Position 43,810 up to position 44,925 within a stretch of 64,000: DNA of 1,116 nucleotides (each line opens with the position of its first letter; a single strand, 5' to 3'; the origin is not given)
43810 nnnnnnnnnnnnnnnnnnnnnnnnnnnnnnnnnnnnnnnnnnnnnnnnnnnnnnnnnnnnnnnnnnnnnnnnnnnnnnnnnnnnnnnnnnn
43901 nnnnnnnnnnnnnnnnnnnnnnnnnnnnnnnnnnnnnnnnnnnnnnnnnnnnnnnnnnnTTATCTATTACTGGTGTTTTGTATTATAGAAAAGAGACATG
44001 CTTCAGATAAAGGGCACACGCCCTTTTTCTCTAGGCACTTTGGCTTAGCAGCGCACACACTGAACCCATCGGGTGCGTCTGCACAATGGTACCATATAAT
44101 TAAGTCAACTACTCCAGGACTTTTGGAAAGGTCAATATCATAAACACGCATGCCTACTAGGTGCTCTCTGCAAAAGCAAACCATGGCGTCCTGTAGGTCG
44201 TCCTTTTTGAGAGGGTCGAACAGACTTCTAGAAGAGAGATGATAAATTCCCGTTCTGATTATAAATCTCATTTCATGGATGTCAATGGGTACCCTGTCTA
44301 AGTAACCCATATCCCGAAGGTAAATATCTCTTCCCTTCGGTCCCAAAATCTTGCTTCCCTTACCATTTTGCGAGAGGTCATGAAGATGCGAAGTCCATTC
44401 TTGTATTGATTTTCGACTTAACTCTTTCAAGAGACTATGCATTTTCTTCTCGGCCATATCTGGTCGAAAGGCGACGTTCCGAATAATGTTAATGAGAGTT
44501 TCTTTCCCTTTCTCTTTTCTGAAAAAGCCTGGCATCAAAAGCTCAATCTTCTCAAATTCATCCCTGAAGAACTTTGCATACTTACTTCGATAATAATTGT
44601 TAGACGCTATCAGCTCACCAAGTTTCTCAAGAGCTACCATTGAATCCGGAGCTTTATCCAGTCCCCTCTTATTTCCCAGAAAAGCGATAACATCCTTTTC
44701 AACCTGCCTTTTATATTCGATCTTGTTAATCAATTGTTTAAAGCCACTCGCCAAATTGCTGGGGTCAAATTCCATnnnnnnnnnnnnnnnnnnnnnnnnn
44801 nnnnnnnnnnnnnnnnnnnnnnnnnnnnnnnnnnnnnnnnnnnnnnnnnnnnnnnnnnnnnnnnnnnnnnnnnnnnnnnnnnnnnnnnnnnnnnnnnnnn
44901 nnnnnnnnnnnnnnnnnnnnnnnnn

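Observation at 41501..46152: tRNA-Ile islet: DNA glycosylase between two membrane proteins sharing a GATase-like domain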

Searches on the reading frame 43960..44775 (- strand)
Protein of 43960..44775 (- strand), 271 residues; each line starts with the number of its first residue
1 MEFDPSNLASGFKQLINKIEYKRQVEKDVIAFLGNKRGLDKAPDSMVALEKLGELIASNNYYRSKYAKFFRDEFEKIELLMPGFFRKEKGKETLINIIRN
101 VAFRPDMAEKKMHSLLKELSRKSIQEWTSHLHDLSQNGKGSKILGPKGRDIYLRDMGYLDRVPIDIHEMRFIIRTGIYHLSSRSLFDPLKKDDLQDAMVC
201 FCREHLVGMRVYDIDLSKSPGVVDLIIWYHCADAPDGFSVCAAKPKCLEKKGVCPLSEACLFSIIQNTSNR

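Call 9: search_protein_families(library=pfam, proteins=[window:43960-44775:-], max_evalue=0.1)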
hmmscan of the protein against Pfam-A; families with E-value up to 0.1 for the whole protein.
window:43960-44775:- (271 aa): 0 families

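Call 10: search_protein_families(library=ncbifam, proteins=[window:43960-44775:-], max_evalue=0.1)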
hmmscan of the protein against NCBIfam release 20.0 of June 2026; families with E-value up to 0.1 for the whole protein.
window:43960-44775:- (271 aa): 0 families

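Call 11: search_protein_families(library=padloc, proteins=[window:43960-44775:-], max_evalue=0.1)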
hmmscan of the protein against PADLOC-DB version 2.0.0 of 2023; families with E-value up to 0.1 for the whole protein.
window:43960-44775:- (271 aa): 1 family
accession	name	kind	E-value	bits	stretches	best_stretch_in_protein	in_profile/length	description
PDLC04567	PDC-M30A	-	0.0098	12.9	1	34-115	268-349/381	-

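Call 12: search_solved_structures(query=window:43960-44775:-, max_evalue=10, show_alignments=2)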
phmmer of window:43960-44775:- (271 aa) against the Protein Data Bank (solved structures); distinct sequences matched with E-value up to 10: 3.
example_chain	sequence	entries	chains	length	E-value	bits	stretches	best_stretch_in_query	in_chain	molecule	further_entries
3fhg_A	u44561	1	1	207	0.15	14.9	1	107-230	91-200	N-glycosylase/DNA lyase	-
9j1l_1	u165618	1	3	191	0.97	12.3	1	2-74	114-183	Alpha-amylase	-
3v9f_A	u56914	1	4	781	1.5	11.6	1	53-156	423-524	Two-component system sensor histidine kinase/response regulator, hybrid (One-component sys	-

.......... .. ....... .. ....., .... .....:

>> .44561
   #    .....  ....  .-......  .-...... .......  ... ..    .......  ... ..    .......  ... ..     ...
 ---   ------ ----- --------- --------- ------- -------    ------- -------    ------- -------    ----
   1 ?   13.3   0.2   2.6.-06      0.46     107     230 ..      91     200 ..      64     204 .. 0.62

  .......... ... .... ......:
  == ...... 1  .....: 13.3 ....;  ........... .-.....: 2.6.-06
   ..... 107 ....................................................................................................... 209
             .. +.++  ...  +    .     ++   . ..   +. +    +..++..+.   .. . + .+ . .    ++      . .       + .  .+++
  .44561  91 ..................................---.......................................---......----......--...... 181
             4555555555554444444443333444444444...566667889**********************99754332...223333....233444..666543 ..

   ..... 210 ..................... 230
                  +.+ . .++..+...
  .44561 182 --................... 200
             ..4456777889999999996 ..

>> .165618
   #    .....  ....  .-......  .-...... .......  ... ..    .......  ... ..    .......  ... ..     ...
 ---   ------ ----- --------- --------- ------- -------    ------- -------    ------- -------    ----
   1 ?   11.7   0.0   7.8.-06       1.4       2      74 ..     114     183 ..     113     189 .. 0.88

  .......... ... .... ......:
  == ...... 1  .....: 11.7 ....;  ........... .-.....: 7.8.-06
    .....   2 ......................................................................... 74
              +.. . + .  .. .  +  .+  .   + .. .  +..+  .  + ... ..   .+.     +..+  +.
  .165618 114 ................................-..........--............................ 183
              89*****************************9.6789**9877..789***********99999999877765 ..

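Call 13: find_homologous_proteins(query=window:43960-44775:-, max_evalue=0.001)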
Query window:43960-44775:- (271 aa): 22 proteins with E <= 0.001 among 425 candidates.
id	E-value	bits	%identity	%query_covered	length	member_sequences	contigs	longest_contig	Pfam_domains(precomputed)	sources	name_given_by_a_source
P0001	7.0e-181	618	100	100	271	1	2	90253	-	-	-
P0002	2.4e-142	491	80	98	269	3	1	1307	-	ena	-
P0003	7.3e-129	447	71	98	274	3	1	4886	-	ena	-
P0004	2.6e-121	422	68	99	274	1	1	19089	-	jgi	jgi:hypothetical protein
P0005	5.9e-121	421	69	99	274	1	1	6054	-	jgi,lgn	jgi:hypothetical protein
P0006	9.7e-119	414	67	99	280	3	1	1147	-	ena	-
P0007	3.3e-116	406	67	96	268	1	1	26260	-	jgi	jgi:hypothetical protein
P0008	3.6e-115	402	66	99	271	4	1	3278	-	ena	-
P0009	5.9e-115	402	67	96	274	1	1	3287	-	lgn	-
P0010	1.7e-112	394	65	96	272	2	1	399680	-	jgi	-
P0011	1.5e-96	341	59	97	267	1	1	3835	-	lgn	-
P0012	1.4e-91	325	56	97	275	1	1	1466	-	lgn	-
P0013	3.4e-90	320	54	97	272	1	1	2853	-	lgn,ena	-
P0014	1.9e-82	295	51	99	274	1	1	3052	-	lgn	-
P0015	6.5e-74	267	56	80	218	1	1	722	-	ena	-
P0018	4.2e-38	150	36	98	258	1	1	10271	-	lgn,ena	-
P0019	2.6e-37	147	34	97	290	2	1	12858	-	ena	-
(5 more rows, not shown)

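Call 16: find_encoding_contigs(protein=P0010, flank=8000, max_places=3)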
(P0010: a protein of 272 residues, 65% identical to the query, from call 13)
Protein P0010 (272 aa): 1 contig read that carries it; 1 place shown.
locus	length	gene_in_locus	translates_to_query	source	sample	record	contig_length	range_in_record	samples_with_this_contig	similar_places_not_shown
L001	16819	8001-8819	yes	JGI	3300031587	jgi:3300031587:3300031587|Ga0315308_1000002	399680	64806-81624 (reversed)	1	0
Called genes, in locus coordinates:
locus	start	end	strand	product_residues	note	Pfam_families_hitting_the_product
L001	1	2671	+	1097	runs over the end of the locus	PF13424:TPR_12 (faint)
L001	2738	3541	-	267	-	PF00561:Abhydrolase_1, PF12146:Hydrolase_4, PF12697:Abhydrolase_6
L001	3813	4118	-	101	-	-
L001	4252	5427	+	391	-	PF00149:Metallophos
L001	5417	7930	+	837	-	PF02463:SMC_N, PF13476:AAA_23, PF13555:AAA_29 (weak)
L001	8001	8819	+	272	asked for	-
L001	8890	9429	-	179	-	PF01844:HNH, PF14279:HNH_5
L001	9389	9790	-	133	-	-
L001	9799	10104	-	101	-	-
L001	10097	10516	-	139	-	-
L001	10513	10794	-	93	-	-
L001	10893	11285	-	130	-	-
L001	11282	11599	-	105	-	-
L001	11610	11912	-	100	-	-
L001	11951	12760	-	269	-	PF21984:DnaD_N (weak)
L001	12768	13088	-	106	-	-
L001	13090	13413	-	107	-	-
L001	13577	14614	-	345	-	PF13191:AAA_16, PF24883:NPHP3_N (weak), PF00004:AAA, PF07728:AAA_5 (faint), PF13401:AAA_22, PF22703:Cdc6_lid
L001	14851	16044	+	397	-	PF00589:Phage_integrase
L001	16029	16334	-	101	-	-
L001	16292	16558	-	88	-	-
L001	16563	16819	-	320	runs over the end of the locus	PF01637:ATPase_2, PF13191:AAA_16 (faint), PF25201:nSTAND6, PF22606:Cdc6-ORC-like_ATPase_lid (faint), PF13401:AAA_22, PF22703:Cdc6_lid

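Call 17: find_encoding_contigs(protein=P0007, flank=8000, max_places=3)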
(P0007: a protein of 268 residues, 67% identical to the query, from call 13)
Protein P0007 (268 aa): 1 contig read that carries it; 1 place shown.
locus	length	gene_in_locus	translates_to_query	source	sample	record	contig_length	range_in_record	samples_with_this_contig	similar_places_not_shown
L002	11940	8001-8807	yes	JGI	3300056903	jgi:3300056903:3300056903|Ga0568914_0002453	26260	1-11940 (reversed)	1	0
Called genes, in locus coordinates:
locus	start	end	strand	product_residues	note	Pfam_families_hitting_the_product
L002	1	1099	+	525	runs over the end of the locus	PF00890:FAD_binding_2, PF01266:DAO (faint), PF02910:Succ_DH_flav_C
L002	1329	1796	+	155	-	PF00258:Flavodoxin_1 (weak)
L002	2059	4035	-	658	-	PF00662:Proton_antipo_N, PF00361:Proton_antipo_M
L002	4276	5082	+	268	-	PF02517:Rce1-like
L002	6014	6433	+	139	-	-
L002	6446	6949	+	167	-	-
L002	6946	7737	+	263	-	-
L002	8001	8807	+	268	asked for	-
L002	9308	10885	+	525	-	PF13091:PLDc_2 (weak)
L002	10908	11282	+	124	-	-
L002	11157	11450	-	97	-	-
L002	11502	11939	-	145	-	?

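Call 18: find_encoding_contigs(protein=P0004, flank=8000, max_places=3)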
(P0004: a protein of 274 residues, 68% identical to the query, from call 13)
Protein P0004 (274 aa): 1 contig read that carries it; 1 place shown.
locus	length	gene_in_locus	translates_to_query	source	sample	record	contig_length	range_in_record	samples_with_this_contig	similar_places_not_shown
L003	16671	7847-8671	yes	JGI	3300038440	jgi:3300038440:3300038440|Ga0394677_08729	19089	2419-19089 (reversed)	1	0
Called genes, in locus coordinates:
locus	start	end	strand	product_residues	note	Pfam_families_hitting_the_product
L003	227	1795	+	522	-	PF01935:DUF87 (weak)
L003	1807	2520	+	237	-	PF04055:Radical_SAM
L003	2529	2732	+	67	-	-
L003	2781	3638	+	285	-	-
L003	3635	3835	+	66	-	-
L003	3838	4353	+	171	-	-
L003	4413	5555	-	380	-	PF08843:AbiEii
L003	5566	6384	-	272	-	PF20217:DUF6577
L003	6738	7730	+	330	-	-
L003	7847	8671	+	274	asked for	-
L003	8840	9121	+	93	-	-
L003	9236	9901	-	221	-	-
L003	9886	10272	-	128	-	-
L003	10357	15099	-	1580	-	PF00270:DEAD, PF00271:Helicase_C, PF13091:PLDc_2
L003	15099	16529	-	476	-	-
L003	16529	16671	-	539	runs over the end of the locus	-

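Call 28: search_solved_structures(query=A3, max_evalue=1, show_alignments=3)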
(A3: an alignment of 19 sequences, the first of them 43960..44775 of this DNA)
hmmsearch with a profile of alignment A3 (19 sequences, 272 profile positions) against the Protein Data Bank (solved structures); distinct sequences matched with E-value up to 1: 15.
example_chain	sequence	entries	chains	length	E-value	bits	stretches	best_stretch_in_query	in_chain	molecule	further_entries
3fhg_A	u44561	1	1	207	0.00033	23.2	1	125-231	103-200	N-glycosylase/DNA lyase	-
5t5h_V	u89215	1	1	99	0.049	16.1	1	62-134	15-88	60S ribosomal protein L22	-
2spc_A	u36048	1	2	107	0.22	14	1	20-88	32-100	SPECTRIN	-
5uyk_03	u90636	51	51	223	0.3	13.6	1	30-124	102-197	50S ribosomal protein L1 | Large ribosomal subunit protein uL1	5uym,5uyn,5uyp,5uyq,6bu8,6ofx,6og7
8ux8_A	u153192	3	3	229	0.3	13.5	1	30-124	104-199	Large ribosomal subunit protein uL1 | 50S ribosomal protein L1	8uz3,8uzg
9njf_1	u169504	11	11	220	0.32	13.5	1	30-124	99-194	Large ribosomal subunit protein uL1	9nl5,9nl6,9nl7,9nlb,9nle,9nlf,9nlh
3j46_5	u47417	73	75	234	0.32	13.4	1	30-124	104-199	50S ribosomal protein L1 | Large ribosomal subunit protein uL1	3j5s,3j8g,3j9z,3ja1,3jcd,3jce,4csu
4v4v_B2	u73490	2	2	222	0.32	13.4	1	30-124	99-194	50S ribosomal protein L1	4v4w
2rdo_9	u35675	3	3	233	0.33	13.4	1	30-124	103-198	50S ribosomal protein L1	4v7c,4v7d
7wxz_A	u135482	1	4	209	0.33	13.4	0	25-116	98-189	Spike protein S2'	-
6enj_7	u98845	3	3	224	0.33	13.4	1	30-124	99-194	50S ribosomal protein L1 | Large ribosomal subunit protein uL1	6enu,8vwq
8utj_A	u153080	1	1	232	0.33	13.4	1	30-124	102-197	Large ribosomal subunit protein uL1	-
9tqb_C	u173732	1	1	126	0.88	12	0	11-79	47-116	BLOC-1-related complex subunit 7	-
3fhf_A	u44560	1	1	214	0.91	12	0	8-171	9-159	N-glycosylase/DNA lyase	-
5zvm_A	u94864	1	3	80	0.98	11.9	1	59-119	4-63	Spike glycoprotein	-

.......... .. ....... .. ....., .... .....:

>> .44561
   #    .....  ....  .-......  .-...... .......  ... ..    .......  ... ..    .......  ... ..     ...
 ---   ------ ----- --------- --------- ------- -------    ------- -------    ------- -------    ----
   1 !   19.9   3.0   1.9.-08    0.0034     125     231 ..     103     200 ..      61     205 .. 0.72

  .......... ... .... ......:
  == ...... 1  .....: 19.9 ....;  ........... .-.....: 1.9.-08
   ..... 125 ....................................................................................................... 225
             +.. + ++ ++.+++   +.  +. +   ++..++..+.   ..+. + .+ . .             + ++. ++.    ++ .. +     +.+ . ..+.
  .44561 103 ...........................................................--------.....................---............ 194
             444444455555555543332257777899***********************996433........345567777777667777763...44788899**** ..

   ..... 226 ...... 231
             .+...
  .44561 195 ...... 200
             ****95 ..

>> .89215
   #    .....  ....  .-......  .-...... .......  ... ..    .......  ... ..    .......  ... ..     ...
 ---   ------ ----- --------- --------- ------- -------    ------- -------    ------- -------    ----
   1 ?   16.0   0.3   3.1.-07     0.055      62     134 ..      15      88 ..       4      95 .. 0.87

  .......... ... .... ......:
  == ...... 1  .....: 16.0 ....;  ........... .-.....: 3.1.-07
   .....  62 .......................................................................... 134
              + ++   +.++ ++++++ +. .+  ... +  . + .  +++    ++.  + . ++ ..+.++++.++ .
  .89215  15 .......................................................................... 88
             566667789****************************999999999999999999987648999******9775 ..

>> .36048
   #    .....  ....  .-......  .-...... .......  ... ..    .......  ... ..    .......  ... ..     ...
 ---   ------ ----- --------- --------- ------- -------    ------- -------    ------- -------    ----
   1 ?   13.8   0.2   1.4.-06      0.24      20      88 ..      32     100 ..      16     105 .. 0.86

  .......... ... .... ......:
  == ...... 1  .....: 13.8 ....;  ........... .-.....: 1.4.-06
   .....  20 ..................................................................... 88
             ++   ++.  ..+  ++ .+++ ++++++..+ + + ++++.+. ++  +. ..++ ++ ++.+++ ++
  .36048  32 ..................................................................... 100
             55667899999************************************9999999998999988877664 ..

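Call 36: find_related_loci(query=A3, collection=viral_contigs, flank=10000)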
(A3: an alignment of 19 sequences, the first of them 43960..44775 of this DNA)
Query A3 (271 aa) in viral_contigs; peptide patterns used: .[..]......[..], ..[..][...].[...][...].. (x = any residue, [..] = any of these).
11 stretches matched a pattern; 1 encode a relative of the query (tblastn E <= 1e-3); 1 distinct loci.
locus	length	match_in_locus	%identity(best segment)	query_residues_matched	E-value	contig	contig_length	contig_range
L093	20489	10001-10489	35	110-266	3e-32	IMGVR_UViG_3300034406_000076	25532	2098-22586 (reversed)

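Call 53: find_encoding_contigs(protein=P0005, flank=8000, max_places=3)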
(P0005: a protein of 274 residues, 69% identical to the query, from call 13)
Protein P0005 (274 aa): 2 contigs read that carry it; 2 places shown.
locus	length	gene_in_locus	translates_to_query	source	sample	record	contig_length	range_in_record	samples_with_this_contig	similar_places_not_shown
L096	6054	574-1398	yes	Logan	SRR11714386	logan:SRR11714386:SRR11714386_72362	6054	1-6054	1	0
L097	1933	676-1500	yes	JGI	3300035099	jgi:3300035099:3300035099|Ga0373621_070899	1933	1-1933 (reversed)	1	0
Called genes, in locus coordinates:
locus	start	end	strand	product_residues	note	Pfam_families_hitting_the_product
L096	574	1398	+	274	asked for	-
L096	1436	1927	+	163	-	-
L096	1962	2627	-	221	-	-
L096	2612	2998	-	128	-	-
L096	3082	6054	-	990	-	?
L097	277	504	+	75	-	-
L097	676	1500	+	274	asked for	-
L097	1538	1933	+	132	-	?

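Call 55: find_related_loci(query=A3, collection=metagenome_contigs, flank=8000)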
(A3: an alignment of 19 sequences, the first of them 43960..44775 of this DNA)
Query A3 (271 aa) in metagenome_contigs; peptide patterns used: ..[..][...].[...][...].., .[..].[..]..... (x = any residue, [..] = any of these).
485 stretches matched a pattern; 110 encode a relative of the query (tblastn E <= 1e-3); the best 80 are kept; 80 distinct loci.
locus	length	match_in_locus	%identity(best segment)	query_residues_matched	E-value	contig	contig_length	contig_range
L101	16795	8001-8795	81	3-267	4e-150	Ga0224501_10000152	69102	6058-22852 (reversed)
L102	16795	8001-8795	81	3-267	4e-150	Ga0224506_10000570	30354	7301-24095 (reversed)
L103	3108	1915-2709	72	3-267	4e-137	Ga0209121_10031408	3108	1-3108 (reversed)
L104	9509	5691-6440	69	21-270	2e-119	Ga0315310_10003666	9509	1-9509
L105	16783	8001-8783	65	2-262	9e-117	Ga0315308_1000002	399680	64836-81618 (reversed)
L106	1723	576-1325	42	8-266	2e-60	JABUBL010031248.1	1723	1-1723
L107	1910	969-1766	41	3-270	6e-59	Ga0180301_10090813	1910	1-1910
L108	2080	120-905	38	1-266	7e-54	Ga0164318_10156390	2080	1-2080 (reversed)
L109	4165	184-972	39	1-267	3e-52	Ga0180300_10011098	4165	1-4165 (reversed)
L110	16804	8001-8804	38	3-271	1e-51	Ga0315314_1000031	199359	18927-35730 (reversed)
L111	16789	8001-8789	38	1-267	3e-51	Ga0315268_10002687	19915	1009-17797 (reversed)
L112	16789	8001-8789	37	1-267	1e-50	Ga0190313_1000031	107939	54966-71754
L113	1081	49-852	38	3-264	2e-52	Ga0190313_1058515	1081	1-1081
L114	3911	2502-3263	37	1-267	8e-50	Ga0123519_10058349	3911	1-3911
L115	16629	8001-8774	36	1-271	2e-49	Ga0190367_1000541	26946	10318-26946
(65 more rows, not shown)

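Call 93: search_protein_families(library=pfam, proteins=[L101:46-3654:+, L101:3697-5037:+, L101:5078-6673:-, L101:6670-7773:-, L101:9049-13389:-], max_evalue=0.001)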
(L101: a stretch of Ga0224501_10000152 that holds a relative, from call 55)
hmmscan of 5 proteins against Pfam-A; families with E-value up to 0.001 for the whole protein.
L101:46-3654:+ (1202 aa): 6 families
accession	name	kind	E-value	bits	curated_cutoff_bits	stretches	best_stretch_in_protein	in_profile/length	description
PF07669.17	Eco57I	-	1.2e-30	107.2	25.3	1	418-713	3-171/171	Eco57I restriction-modification methylase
PF12950.13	TaqI_C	-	1.4e-19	70.9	26.5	1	857-1027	2-118/118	TaqI-like C-terminal specificity domain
PF02384.22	N6_Mtase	-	4.4e-18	66.1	20.4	2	329-436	4-98/311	N-6 DNA Methylase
PF20473.4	MmeI_Mtase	-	3.4e-10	40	27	1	367-437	16-84/259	MmeI, DNA-methyltransferase domain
PF01170.24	UPF0020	-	0.00014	22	22.3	0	372-411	30-68/197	RMKL-like, methyltransferase domain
PF13588.12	HSDR_N_2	-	0.00027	21.4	25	1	9-72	34-96/110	Type I restriction enzyme R protein N terminus (HSDR_N)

L101:3697-5037:+ (446 aa): 4 families
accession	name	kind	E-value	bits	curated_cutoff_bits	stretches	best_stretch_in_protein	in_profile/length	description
PF01555.25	N6_N4_Mtase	-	9.7e-20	71.9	26.7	1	14-93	141-218/221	DNA methylase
PF08241.18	Methyltransf_11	-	4.2e-06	27.8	21.2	0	341-366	68-93/95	Methyltransferase domain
PF01170.24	UPF0020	-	0.00012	22.3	22.3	0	56-82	28-54/197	RMKL-like, methyltransferase domain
PF13649.12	Methyltransf_25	-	0.00022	22.3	27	0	340-364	72-97/97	Methyltransferase domain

L101:5078-6673:- (531 aa): 3 families
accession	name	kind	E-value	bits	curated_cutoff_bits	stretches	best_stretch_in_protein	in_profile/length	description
PF01935.23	DUF87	-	8.8e-23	82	23.2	1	141-392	3-219/220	Helicase HerA, central domain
PF05872.18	HerA_C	-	2e-17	63.5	22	2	168-274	26-132/502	Helicase HerA-like C-terminal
PF10412.15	TrwB_AAD_bind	-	2.5e-07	30.4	20.5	1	161-205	13-57/387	Type IV secretion-system coupling protein DNA-binding domain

L101:6670-7773:- (367 aa): 0 families

L101:9049-13389:- (1446 aa): 4 families
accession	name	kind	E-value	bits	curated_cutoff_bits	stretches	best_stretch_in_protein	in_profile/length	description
PF01364.23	Peptidase_C25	-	6.1e-20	72.2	23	1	784-1078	47-372/374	Peptidase family C25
PF18911.6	PKD_4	-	1.9e-10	41.1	27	0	506-596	3-72/85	PKD domain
PF00801.26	PKD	-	3.6e-06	27.3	23.5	0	660-699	31-69/80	PKD domain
PF22352.2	K319L-like_PKD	-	0.00047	20.6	27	0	55-95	12-51/84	K319L-like, PKD domain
